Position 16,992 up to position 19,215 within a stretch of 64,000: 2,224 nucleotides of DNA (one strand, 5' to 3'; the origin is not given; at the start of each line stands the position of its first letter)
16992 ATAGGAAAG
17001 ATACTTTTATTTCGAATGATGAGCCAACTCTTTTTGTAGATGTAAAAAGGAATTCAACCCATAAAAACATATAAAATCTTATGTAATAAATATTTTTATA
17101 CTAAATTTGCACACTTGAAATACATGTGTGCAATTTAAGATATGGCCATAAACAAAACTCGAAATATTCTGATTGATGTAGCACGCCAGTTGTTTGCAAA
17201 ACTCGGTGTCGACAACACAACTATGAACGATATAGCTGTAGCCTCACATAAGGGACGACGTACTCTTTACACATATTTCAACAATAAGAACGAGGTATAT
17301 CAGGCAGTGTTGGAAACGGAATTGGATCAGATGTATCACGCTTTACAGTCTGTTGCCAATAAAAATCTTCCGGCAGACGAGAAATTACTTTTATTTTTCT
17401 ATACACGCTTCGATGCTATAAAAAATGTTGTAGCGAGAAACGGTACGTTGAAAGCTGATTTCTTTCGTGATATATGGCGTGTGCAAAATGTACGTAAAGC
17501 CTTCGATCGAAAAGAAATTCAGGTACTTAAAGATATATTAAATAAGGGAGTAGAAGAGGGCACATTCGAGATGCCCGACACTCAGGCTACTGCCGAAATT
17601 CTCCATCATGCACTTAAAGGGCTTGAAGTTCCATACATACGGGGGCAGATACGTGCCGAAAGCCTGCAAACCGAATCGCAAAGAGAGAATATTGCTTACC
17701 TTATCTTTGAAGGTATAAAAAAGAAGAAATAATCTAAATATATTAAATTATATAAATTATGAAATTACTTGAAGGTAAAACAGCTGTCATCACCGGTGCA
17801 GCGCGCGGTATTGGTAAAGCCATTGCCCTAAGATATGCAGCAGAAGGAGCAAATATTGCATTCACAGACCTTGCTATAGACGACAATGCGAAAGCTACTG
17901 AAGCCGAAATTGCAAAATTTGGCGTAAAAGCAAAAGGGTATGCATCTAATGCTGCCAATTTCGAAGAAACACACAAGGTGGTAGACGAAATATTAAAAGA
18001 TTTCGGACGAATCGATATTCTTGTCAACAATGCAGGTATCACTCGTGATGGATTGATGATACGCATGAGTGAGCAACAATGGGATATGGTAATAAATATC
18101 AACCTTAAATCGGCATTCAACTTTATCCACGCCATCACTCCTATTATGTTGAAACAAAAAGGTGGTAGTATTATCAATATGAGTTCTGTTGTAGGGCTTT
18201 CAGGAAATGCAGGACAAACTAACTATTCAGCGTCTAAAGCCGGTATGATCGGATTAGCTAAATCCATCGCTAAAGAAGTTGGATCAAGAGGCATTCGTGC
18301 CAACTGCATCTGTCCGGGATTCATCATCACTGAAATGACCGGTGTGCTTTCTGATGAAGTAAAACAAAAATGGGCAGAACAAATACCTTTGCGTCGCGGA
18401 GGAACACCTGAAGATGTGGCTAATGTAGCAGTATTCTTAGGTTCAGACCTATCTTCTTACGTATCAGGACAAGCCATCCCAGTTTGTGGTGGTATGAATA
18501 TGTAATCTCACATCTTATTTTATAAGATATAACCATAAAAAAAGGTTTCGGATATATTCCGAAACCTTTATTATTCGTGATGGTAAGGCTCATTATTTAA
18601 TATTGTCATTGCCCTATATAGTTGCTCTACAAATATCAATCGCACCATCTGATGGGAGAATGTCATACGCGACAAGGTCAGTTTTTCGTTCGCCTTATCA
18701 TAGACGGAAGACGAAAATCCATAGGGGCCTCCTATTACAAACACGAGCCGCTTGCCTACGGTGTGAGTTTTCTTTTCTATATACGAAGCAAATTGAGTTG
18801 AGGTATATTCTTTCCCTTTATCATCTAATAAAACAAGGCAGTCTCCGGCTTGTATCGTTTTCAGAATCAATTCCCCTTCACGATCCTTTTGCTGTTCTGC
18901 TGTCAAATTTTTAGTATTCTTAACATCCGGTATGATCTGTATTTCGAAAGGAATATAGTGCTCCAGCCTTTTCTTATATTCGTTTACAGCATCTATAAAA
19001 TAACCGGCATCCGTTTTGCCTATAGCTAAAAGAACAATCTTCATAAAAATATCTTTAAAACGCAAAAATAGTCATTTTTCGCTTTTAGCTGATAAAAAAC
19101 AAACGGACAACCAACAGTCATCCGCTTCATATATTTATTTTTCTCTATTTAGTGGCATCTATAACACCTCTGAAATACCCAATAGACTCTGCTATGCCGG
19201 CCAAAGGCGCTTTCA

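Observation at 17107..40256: Same palindrome (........-N11-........) at tetR-fabG and at acpP-fabF/purN: candidate fatty-acid synthesis regulon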

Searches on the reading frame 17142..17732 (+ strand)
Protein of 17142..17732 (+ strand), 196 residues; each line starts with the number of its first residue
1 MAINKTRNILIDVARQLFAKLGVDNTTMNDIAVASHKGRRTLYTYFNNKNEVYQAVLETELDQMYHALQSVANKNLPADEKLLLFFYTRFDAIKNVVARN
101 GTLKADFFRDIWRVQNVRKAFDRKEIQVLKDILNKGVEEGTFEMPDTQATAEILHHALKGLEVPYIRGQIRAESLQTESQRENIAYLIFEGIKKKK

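Call 7: search_protein_families(library=pfam, proteins=[window:17142-17732:+])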
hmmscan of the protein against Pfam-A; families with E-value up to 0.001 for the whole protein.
window:17142-17732:+ (196 aa): 2 families
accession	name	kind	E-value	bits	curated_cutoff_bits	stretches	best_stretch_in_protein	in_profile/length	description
PF00440.29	TetR_N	-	3.7e-12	46.3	24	1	10-56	1-47/47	Bacterial regulatory proteins, tetR family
PF17935.6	TetR_C_27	-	1e-05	26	26.1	1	79-179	2-102/106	Tetracyclin repressor-like, C-terminal domain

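Call 10: find_related_loci(query=window:17142-17732:+, collection=genome_contigs, flank=3000)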
Query window:17142-17732:+ (196 aa) in genome_contigs; peptide patterns used: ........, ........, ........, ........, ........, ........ (x = any residue, [..] = any of these).
480 stretches matched a pattern; 378 encode a relative of the query (tblastn E <= 1e-3); the best 80 are kept; 80 distinct loci.
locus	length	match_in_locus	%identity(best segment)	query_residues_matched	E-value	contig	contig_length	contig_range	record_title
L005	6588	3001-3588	97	1-196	6e-130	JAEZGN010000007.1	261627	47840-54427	MAG: Bacteroidetes bacterium isolate OH_CBrB_99 k127_1503058, whole genome shotgun sequence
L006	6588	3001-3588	96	1-196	7e-129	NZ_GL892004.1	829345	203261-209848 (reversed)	Dysgonomonas mossii DSM 22836 supercont1.1, whole genome shotgun sequence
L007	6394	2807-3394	96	1-196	4e-128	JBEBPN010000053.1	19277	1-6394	MAG: Dysgonomonas hofstadii isolate T1.bin.102 NODE_4752_length_19277_cov_20.192696, whole genome shotgun sequence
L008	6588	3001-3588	97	1-196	4e-128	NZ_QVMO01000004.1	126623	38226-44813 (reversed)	Dysgonomonas sp. 521 scaffold4_size126623, whole genome shotgun sequence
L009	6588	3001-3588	96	1-196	8e-128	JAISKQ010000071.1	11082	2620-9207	MAG: Prevotella sp. isolate Hs463_bin56 k119_958453, whole genome shotgun sequence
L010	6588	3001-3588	96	1-196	1e-127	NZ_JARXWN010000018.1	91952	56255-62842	Dysgonomonas sp. PF1-14 Ga0505181_18, whole genome shotgun sequence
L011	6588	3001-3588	95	1-196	6e-127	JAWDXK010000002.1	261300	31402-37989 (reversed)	MAG: Dysgonomonas sp. isolate N4_140_000G1_dasN4_140_000G1_maxbin2.maxbin.014 N4_140_000G1_scaffold_10, whole genome sho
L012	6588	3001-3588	95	1-196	7e-127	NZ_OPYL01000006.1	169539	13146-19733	Dysgonomonas sp. Marseille-P4361, whole genome shotgun sequence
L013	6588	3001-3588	95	1-196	3e-126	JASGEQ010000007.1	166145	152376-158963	MAG: Dysgonomonas sp. isolate 7M024 JMF-2106-05-0007A.bin.24_6, whole genome shotgun sequence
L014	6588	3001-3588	95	1-196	3e-126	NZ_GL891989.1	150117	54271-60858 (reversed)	Dysgonomonas gadei ATCC BAA-286 supercont1.11, whole genome shotgun sequence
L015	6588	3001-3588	95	1-196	3e-126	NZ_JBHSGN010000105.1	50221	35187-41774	Dysgonomonas termitidis strain CCUG 66188 GCM70023304_206, whole genome shotgun sequence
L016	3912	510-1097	95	1-196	4e-128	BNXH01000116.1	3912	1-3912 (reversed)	Bacteroidia bacterium PG1894_169 DNA, sequence116, whole genome shotgun sequence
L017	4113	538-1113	95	1-192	1e-124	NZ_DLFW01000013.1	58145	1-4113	MAG: Dysgonomonas sp. UBA7710 UBA7710_contig_313, whole genome shotgun sequence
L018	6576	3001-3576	95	1-192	8e-124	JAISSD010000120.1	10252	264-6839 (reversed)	MAG: Prevotella sp. isolate Kf353_bin95 k119_2039010, whole genome shotgun sequence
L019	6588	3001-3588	92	1-196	3e-123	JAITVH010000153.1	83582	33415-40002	MAG: Prevotella sp. isolate TD116_bin30 k119_635716, whole genome shotgun sequence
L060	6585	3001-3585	66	1-195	5e-85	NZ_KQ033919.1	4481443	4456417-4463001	Parabacteroides gordonii MS-1 = DSM 23371 strain MS-1 aczIC-supercont1.1, whole genome shotgun sequence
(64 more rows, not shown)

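Call 21: search_solved_structures(query=window:17142-17732:+, max_evalue=0.01)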
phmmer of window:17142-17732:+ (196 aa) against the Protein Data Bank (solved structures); distinct sequences matched with E-value up to 0.01: 77 (the best 60 are shown).
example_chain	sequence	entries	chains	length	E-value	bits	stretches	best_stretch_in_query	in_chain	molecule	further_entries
3f0c_A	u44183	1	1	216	2.1e-14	57.2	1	8-164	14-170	Transcriptional regulator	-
4w97_A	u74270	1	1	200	1.1e-08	38.6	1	3-147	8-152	HTH-type transcriptional repressor KstR2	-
4w1u_A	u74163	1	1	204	1.2e-08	38.5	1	3-147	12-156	HTH-type transcriptional repressor KstR2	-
1rkt_A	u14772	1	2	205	1.2e-08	38.4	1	8-150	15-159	protein yfiR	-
6azh_A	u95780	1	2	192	7.7e-07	32.6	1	2-95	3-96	TetR family transcriptional regulator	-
5c4y_A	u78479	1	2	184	2e-06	31.2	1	6-139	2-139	Putative transcription regulator Lmo0852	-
2xdn_A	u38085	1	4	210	2e-06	31.2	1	5-69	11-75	HTH-TYPE TRANSCRIPTIONAL REGULATOR TTGR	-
8v90_A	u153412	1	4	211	2.6e-06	30.8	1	5-70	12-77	HTH-type transcriptional regulator TtgR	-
2uxh_A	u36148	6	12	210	2.7e-06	30.8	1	5-68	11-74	HTH-TYPE TRANSCRIPTIONAL REGULATOR TTGR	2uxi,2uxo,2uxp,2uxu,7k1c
7k1a_A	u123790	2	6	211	2.8e-06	30.8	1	5-68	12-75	HTH-type transcriptional regulator TtgR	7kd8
4me9_A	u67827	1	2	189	4.5e-06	30.1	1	1-143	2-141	Transcriptional regulator, TetR family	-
3he0_A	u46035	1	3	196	6.2e-06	29.6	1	4-157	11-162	Transcriptional regulator, TetR family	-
5gpa_A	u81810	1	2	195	7.9e-06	29.3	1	10-154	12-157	Transcriptional regulator (TetR/AcrR family)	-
3on4_A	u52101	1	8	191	8e-06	29.3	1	2-135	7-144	Transcriptional regulator, TetR family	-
3geu_A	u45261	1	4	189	9.5e-06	29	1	6-92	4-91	Intercellular adhesion protein R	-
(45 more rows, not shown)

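Call 33: search_protein_families(library=ncbifam, proteins=[window:17142-17732:+])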
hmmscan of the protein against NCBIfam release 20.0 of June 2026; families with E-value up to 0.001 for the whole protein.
window:17142-17732:+ (196 aa): 13 families
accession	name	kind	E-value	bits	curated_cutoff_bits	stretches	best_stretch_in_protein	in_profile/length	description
TIGR03968.1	mycofact_TetR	equivalog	1.5e-12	47.5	224.9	1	6-74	10-78/190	mycofactocin system transcriptional regulator MftR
NF007430.0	PRK09975.1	equivalog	9.5e-11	41.2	274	1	4-60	10-66/220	acrEF/envCD operon transcriptional regulator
NF007949.0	PRK10668.1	equivalog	8.3e-10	38.5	271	1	4-155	10-168/216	multidrug efflux transporter transcriptional repressor AcrR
NF041196.1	ScbR_bind_reg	equivalog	1.4e-09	38.4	150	1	5-164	6-164/191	ScbR family autoregulator-binding transcription factor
NF051852.1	efflux_TF_MtrR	exception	7.7e-09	35.6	280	1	4-83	9-89/205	multidrug efflux system transcriptional repressor MtrR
NF053878.1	FATransRegFadRBac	equivalog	1.6e-08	34.6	200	1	9-165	7-164/190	fatty acid metabolism transcriptional regulator FadR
TIGR03613.1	RutR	equivalog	1e-07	32.1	368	1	3-78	6-81/202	pyrimidine utilization regulatory protein R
NF037937.1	septum_RefZ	equivalog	1.2e-07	31.9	180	1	10-187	4-181/195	forespore capture DNA-binding protein RefZ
NF058643.1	TranRegCurRPseudo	equivalog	2.8e-07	30.4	300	1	4-155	6-162/193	TetR family transcriptional repressor CurR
NF053731.1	TransRegFasRMycb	equivalog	5.6e-07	29.6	330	1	4-72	10-78/199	HTH-type transcriptional activator FasR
NF053516.1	TranRepPrsAVib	equivalog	7.5e-06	25.9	300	1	4-72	5-73/208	TetR family transcriptional repressor PsrA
NF011584.0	PRK15008.1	equivalog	6.9e-05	22.8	230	1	3-73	16-86/212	HTH-type transcriptional regulator RutR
NF001978.0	PRK00767.1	equivalog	0.00063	19.6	118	1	7-92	11-97/197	transcriptional regulator BetI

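Call 73: search_protein_families(library=pfam, proteins=[L060:3596-4540:+])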
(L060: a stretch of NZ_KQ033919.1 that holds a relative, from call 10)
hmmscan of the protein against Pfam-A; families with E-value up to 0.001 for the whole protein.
L060:3596-4540:+ (314 aa): 2 families
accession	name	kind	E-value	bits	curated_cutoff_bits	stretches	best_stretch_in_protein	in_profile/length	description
PF08541.16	ACP_syn_III_C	-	4.5e-25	88.1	26.6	1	227-313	1-89/90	3-Oxoacyl-[acyl-carrier-protein (ACP)] synthase III C terminal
PF08545.16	ACP_syn_III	-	7.9e-13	48.5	24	1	107-179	4-74/80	3-Oxoacyl-[acyl-carrier-protein (ACP)] synthase III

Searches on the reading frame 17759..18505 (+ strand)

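Call 7: search_protein_families(library=pfam, proteins=[window:17759-18505:+])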
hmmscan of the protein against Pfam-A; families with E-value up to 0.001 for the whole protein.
window:17759-18505:+ (248 aa): 3 families
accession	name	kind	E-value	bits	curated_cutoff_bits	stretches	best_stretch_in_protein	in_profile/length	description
PF13561.12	adh_short_C2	-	7.8e-70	235.6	27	1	13-247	1-236/236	Enoyl-(Acyl carrier protein) reductase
PF00106.31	adh_short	-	2.5e-58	197.2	26.6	1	7-199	1-192/195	short chain dehydrogenase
PF08659.16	KR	-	4.6e-17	62.9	22.6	1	8-170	2-163/180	KR domain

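Call 33: search_protein_families(library=ncbifam, proteins=[window:17759-18505:+])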
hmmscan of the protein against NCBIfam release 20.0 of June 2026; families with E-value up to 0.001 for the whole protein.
window:17759-18505:+ (248 aa): 234 families (the best 25 are shown)
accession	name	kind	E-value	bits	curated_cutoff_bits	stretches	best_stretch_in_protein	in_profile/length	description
TIGR01830.1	3oxo_ACP_reduc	equivalog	1.3e-98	329.5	297.75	1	9-246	1-238/239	3-oxoacyl-[acyl-carrier-protein] reductase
NF004197.0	PRK05653.1-1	equivalog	4e-87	292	332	1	2-248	3-248/249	3-oxoacyl-ACP reductase FabG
NF004198.0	PRK05653.1-3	equivalog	1.5e-85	286.6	296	1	1-248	2-248/248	3-oxoacyl-ACP reductase FabG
NF004199.0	PRK05653.1-4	equivalog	9.8e-76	254.6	301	1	4-248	3-247/247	3-oxoacyl-ACP reductase FabG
NF009466.0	PRK12826.1-2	subfamily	1.4e-75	254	222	1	7-247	4-245/248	3-oxoacyl-ACP reductase FabG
NF009464.0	PRK12824.1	subfamily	1.2e-74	251.1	269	1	7-248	3-244/245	3-oxoacyl-ACP reductase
TIGR01829.1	AcAcCoA_reduct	subfamily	2.8e-72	243.3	302.1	1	7-248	1-242/242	acetoacetyl-CoA reductase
NF005559.1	PRK07231.1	subfamily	1.1e-70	238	215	1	4-246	2-247/249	glucose 1-dehydrogenase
NF004200.0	PRK05653.1-5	equivalog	5.1e-67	225.9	273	1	7-246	3-241/242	3-oxoacyl-ACP reductase FabG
NF009547.0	PRK12936.1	subfamily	6.2e-67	225.7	436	1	4-248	4-244/245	3-ketoacyl-(acyl-carrier-protein) reductase NodG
NF053542.1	FlxB_rubin_SDR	equivalog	8.5e-65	218.8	340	1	7-246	1-239/239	flexirubin biosynthesis SDR family reductase FlxB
NF052558.1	MBtsdlDhBudC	equivalog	7.6e-64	215.7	270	1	5-246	2-241/250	meso-2,3-butanediol dehydrogenase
NF009546.0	PRK12935.1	equivalog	6.7e-63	212.5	418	1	1-248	1-247/247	acetoacetyl-CoA reductase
NF006110.0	PRK08261.1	equivalog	6.3e-62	209.9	410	1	3-245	211-449/454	3-oxoacyl-ACP reductase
NF040605.2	mycolic_FabG1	exception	1.3e-61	208.4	420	1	8-248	3-231/233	3-oxoacyl-ACP reductase FabG1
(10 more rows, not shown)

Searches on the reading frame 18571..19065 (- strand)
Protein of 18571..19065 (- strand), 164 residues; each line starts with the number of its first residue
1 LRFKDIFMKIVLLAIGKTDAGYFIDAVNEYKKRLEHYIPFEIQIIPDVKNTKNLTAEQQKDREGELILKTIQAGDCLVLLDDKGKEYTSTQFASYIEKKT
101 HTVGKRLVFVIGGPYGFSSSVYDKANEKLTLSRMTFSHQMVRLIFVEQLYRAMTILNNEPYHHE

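Call 7: search_protein_families(library=pfam, proteins=[window:18571-19065:-])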
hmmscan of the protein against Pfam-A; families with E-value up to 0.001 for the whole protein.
window:18571-19065:- (164 aa): 1 family
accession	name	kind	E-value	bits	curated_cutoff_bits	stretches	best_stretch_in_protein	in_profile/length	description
PF02590.22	SPOUT_MTase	-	8e-56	188.8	27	1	8-162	1-154/154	Predicted SPOUT methyltransferase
